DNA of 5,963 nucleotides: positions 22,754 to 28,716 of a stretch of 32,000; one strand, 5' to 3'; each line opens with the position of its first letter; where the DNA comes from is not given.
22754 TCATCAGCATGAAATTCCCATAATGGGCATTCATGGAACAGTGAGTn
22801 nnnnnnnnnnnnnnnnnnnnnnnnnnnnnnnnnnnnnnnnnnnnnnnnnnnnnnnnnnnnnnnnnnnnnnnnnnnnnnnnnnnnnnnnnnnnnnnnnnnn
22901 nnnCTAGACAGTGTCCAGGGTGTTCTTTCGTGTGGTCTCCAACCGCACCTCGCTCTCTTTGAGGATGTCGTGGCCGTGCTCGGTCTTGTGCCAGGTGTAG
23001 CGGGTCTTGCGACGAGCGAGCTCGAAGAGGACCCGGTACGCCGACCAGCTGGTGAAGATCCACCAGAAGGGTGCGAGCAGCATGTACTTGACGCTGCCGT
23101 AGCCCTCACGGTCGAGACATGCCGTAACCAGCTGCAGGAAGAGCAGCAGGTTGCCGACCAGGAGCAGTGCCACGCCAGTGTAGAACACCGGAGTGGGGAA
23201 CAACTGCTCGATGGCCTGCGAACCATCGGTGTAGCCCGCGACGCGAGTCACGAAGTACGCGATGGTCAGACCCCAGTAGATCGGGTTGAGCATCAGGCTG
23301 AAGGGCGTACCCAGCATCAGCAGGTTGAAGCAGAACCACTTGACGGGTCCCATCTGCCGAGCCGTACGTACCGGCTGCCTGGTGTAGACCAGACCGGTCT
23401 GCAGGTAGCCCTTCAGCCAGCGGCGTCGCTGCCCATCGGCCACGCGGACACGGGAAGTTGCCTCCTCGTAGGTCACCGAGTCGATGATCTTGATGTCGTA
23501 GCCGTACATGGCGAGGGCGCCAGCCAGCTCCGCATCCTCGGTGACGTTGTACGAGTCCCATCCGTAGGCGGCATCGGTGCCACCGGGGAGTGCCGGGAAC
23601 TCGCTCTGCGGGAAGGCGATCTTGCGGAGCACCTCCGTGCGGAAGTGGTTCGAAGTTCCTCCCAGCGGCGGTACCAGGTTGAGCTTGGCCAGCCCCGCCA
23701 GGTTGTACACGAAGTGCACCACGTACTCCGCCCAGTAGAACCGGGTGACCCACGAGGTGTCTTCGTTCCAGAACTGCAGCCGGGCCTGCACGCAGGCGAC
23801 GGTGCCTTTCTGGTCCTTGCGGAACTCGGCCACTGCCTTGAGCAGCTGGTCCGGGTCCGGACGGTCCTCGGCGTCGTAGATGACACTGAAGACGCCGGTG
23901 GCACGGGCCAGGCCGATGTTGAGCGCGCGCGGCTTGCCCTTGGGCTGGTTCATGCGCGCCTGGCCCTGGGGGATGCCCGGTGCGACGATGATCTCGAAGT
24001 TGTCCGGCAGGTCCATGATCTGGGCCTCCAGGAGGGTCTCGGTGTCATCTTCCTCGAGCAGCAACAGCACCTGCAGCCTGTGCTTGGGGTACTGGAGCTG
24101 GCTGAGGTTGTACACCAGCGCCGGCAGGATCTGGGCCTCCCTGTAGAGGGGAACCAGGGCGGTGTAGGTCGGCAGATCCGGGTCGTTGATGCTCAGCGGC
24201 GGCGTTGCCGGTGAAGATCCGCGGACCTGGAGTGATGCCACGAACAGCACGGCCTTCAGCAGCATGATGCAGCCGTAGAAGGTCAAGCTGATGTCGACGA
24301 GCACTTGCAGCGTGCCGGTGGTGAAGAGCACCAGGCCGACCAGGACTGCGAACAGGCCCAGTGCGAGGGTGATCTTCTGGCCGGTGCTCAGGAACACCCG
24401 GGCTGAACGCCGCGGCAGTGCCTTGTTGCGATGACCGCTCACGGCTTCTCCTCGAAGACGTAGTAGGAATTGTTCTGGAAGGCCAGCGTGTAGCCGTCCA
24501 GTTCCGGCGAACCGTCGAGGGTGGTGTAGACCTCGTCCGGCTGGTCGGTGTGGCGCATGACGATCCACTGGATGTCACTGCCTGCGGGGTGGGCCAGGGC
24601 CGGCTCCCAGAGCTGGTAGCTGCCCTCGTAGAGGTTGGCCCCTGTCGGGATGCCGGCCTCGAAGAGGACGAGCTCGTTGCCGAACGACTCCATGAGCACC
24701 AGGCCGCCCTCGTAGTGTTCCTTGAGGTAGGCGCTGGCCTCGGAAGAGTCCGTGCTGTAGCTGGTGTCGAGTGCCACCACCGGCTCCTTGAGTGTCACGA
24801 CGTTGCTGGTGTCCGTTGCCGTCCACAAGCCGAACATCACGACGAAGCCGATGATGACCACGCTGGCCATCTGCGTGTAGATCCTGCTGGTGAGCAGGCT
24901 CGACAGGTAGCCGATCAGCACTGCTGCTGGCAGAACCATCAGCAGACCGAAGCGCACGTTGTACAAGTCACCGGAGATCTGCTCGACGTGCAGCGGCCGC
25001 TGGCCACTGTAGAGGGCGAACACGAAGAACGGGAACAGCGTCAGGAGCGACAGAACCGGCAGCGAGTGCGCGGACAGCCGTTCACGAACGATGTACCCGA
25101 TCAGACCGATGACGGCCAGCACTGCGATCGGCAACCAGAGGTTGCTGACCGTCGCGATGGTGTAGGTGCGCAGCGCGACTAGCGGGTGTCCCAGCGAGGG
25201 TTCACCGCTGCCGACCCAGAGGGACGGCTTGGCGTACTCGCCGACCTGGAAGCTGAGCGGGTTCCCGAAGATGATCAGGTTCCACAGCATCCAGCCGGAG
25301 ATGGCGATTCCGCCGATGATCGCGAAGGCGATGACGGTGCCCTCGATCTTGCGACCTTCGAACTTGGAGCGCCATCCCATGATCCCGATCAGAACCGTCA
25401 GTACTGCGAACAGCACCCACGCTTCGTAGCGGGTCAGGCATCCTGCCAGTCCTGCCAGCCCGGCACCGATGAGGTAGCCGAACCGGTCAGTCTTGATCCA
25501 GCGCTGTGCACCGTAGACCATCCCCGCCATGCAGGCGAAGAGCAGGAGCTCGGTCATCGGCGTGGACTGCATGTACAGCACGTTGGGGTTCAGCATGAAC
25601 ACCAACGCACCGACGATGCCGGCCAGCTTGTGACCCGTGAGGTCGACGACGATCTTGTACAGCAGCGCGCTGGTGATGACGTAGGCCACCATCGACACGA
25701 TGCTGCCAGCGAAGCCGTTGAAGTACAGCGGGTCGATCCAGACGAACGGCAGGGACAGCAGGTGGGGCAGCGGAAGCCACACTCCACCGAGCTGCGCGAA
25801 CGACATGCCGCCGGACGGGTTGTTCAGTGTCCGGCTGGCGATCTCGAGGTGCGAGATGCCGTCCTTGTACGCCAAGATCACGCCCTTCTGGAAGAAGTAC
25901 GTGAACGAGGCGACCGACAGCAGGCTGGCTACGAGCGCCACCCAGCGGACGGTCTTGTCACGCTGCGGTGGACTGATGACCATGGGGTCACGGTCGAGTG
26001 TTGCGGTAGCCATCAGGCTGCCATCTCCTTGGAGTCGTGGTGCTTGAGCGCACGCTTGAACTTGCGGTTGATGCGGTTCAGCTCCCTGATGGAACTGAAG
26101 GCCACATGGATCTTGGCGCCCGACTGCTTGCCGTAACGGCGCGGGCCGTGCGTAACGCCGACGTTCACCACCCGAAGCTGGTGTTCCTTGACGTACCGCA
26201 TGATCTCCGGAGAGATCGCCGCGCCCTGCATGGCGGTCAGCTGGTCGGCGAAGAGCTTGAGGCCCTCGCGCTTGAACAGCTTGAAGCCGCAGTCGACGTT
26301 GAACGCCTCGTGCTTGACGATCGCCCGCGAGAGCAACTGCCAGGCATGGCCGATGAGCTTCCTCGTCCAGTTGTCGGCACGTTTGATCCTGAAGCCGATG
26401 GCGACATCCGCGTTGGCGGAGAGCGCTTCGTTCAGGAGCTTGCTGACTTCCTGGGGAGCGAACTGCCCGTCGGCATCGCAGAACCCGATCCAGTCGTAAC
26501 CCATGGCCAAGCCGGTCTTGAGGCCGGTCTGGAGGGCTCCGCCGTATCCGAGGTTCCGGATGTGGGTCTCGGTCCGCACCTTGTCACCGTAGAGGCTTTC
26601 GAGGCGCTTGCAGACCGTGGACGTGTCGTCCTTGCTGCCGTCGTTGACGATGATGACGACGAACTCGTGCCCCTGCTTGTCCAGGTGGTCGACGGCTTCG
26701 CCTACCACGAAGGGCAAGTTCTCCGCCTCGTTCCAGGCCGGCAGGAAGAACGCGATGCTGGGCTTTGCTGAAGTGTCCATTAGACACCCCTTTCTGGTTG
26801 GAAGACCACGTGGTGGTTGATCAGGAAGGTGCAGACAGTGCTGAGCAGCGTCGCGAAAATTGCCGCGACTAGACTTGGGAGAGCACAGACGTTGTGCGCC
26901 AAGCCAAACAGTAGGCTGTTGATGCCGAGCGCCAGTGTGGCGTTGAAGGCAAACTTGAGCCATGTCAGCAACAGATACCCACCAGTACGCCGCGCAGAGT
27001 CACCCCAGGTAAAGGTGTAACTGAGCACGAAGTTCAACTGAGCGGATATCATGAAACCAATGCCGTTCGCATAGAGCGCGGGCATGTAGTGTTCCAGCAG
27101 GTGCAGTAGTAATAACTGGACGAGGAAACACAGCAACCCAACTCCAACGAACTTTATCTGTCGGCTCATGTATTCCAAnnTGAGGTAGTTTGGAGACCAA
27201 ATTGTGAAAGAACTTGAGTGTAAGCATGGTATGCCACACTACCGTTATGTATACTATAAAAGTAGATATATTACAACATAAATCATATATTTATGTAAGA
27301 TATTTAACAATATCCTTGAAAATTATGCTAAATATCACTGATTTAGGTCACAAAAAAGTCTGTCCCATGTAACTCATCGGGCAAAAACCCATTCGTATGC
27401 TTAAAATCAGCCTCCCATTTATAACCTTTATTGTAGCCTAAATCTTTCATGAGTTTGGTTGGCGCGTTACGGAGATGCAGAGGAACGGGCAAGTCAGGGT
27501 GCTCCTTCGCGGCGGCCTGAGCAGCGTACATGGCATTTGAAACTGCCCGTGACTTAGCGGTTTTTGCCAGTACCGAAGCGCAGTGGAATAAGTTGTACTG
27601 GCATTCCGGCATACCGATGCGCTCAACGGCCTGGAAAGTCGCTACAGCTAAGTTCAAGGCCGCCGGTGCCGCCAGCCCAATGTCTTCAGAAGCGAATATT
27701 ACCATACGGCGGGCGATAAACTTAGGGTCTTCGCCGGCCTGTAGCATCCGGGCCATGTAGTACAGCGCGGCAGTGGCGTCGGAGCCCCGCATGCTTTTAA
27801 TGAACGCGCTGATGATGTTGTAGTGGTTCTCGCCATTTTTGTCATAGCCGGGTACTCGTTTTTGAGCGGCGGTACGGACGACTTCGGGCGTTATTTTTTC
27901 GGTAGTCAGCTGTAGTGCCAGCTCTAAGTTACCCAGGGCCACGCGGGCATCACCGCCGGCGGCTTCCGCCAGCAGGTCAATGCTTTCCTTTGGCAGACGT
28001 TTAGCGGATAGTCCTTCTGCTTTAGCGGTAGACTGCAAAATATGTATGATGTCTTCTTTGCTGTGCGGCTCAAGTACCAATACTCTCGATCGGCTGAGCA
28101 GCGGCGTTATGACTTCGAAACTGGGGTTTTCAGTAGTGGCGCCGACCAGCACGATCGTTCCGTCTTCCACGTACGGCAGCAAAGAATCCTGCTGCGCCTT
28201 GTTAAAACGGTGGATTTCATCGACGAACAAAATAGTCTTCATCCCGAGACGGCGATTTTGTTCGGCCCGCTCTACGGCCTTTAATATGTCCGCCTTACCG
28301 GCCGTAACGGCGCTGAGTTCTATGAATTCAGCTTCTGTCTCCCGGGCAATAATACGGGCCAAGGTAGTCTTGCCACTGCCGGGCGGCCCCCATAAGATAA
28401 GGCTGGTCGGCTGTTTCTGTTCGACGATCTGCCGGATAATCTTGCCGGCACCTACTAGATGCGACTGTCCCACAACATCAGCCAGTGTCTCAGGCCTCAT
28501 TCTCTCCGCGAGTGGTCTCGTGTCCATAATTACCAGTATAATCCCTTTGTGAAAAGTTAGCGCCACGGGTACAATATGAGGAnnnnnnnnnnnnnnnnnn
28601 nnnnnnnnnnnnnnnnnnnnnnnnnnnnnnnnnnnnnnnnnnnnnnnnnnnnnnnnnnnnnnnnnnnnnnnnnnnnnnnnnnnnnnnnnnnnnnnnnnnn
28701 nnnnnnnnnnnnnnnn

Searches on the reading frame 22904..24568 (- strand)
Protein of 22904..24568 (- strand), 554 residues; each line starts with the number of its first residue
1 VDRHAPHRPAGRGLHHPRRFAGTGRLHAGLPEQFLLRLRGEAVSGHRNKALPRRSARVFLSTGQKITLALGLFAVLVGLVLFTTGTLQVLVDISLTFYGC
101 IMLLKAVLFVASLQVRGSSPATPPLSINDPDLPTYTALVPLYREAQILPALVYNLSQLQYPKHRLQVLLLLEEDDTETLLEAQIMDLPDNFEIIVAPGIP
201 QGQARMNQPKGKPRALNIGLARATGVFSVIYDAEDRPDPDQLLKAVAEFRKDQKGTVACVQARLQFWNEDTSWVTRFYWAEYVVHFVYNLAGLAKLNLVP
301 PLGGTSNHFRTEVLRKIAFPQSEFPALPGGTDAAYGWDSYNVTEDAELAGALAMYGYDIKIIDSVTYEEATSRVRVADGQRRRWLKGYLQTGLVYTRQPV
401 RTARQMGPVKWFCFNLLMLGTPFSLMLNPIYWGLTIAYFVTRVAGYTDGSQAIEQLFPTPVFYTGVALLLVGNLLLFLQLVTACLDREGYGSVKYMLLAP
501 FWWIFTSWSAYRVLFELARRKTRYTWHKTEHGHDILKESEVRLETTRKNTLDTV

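Call 14: search_protein_families(library=pfam, proteins=[window:22904-24568:-], max_evalue=0.001)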
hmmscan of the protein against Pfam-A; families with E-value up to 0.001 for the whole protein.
window:22904-24568:- (554 aa): 3 families
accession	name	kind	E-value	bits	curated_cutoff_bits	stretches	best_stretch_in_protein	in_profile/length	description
PF13632.12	Glyco_trans_2_3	-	1.7e-20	74.1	27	1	230-440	4-194/198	Glycosyl transferase family group 2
PF13641.12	Glyco_tranf_2_3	-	5.4e-16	59.7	27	1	133-386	1-229/230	Glycosyltransferase like family 2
PF00535.33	Glycos_transf_2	-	2.4e-07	31.3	23.3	1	205-278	59-131/168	Glycosyl transferase family 2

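Call 87: search_dna_similar(query=window:22904-24568:-, collection=plasmids, mode=protein, max_rows=8)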
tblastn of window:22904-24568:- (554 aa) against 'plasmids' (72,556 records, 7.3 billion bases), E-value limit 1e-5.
Records with a match: 29; places in all: 29; records where one place covers at least 80% of the query: 0.
Best place of each record, by identity: <60% 29.
By first word of the organism name: Acinetobacter 7; Neorhizobium 3; Enterococcus 3; Listeria 3; Bacillus 2; Nonomuraea 1; Frigoribacterium 1; Hyphomicrobiales 1; Geobacillus 1; Methylobacterium 1; and 6 more.
By predicted mobility (MOB-suite, as given by PLSDB): non-mobilizable 16; mobilizable 7; conjugative 6.
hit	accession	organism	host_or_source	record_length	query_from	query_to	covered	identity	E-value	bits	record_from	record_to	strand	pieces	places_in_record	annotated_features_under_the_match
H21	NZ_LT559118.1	Nonomuraea gerenzanensis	-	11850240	132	532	72%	45.4%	2e-86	300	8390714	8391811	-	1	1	none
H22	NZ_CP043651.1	Frigoribacterium sp. NBH87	pure culture,soil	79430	127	532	73%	39.9%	2e-69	250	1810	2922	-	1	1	glycosyltransferase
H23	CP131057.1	Hyphomicrobiales bacterium UR115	tomato,bacteria,rhizosphere soil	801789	126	541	75%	36.8%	3e-63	232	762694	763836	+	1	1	none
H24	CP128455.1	Geobacillus stearothermophilus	whole genome,Mungang Hot spring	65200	127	532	73%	37.4%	5e-59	219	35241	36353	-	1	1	glycosyltransferase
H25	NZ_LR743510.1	Methylobacterium bullatum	-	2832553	122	532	74%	36.1%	1e-53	204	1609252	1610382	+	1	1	none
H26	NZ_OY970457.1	Mycobacterium riyadhense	-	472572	101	539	79%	33.6%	2e-52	200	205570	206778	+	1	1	glycosyltransferase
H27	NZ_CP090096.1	Neorhizobium galegae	Galega,Cell culture,Plant nodule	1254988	114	531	75%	35.2%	2e-45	179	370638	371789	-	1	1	record has no annotation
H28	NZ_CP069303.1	Shinella sp. PSBB067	monoisolate,Minnesota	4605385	133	531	72%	36.3%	1e-47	186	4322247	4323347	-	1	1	none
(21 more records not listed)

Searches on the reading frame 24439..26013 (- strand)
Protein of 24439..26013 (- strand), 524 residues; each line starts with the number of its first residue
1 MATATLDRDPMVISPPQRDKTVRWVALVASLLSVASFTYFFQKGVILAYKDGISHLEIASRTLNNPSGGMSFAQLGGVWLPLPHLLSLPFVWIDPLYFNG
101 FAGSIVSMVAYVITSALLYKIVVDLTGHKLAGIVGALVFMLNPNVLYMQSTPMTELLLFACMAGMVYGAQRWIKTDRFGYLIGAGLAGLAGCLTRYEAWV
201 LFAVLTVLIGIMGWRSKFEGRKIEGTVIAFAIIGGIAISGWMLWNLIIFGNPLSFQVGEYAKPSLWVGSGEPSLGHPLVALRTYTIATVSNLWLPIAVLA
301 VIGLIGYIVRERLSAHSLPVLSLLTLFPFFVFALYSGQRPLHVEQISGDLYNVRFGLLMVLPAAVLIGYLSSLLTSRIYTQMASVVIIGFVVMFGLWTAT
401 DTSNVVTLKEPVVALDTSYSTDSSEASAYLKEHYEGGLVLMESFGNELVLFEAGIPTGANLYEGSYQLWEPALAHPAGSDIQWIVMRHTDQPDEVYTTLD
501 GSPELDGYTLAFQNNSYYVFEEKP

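Call 14: search_protein_families(library=pfam, proteins=[window:24439-26013:-], max_evalue=0.001)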
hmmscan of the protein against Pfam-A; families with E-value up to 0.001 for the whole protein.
window:24439-26013:- (524 aa): 1 family
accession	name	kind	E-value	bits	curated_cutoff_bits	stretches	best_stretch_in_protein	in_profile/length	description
PF13231.12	PMT_2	-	5.5e-09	36.9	26.1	1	98-233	19-152/160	Dolichyl-phosphate-mannose-protein mannosyltransferase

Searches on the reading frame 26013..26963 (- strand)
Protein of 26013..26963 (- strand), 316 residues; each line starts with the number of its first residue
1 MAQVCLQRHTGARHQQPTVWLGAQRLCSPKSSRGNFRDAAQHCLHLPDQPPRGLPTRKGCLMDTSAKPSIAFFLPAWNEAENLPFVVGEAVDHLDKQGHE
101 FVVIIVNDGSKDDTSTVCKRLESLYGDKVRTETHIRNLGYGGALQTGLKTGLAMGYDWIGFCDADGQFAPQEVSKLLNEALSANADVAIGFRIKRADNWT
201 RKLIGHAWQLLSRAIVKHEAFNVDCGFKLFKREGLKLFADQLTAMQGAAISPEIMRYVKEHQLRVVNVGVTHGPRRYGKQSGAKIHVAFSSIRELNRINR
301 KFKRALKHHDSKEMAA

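Call 14: search_protein_families(library=pfam, proteins=[window:26013-26963:-], max_evalue=0.001)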
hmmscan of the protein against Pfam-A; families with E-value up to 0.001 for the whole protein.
window:26013-26963:- (316 aa): 3 families
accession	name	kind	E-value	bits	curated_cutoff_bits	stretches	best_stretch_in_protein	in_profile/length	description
PF00535.33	Glycos_transf_2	-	7.9e-23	81.7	23.3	1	73-235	3-164/168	Glycosyl transferase family 2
PF13641.12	Glyco_tranf_2_3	-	3.9e-06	27.5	27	1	68-220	1-144/230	Glycosyltransferase like family 2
PF13704.12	Glyco_tranf_2_4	-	0.00043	21.2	27.5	1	86-165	6-81/98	Glycosyl transferase family 2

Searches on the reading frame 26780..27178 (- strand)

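Call 14: search_protein_families(library=pfam, proteins=[window:26780-27178:-], max_evalue=0.001)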
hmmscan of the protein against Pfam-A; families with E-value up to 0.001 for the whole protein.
window:26780-27178:- (132 aa): 1 family
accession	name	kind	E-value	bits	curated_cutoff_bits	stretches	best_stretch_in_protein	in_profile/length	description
PF04138.20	GtrA_DPMS_TM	-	2.7e-17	63.5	26.1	1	9-126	1-117/117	GtrA/DPMS, transmembrane domain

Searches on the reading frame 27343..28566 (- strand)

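Call 14: search_protein_families(library=pfam, proteins=[window:27343-28566:-], max_evalue=0.001)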
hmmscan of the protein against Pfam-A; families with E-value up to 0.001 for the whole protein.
window:27343-28566:- (407 aa): 19 families
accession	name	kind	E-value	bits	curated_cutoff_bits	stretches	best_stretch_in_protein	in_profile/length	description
PF12002.13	MgsA_C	-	5.6e-53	179.7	27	1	261-405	1-148/167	MgsA AAA+ ATPase C terminal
PF16193.11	AAA_assoc_2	-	5.1e-23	81.6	34.3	1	191-260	7-81/81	AAA C-terminal domain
PF00004.35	AAA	-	8.2e-18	65.6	21.2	1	56-162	1-123/131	ATPase family associated with various cellular activities (AAA)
PF05496.18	RuvB_N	-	4.1e-17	62.8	27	1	23-142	1-118/159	Holliday junction DNA helicase RuvB P-loop domain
PF07728.20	AAA_5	-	5.7e-08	33.3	22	1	56-144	2-101/139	AAA domain (dynein-related subfamily)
PF01078.27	Mg_chelatase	-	1.3e-06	28.5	20.3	0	54-89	23-62/207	Magnesium chelatase, subunit ChlI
PF00158.32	Sigma54_activat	-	1.5e-06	28.4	20.2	1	51-148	20-132/168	Sigma-54 interaction domain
PF13401.12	AAA_22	-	3e-06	28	27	1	52-98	4-54/130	AAA domain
PF13173.12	AAA_14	-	4.8e-06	27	27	1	55-169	4-124/129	AAA domain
PF13191.12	AAA_16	-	5.8e-06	27.3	32.6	1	48-83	19-62/167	AAA ATPase domain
PF13245.12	AAA_19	-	2.5e-05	24.9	25.1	0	50-79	8-37/134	AAA domain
PF05673.19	DUF815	-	3.6e-05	23.5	23.8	1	44-125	44-122/249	Protein of unknown function (DUF815)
PF20720.3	nSTAND3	-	4.4e-05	23.7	27.2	1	54-100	18-63/155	Novel STAND NTPase 3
PF13604.12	AAA_30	-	5e-05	23.6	27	1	44-145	10-126/191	AAA domain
PF06414.18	Zeta_toxin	-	8.3e-05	22.5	22.3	1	45-78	9-41/199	Zeta toxin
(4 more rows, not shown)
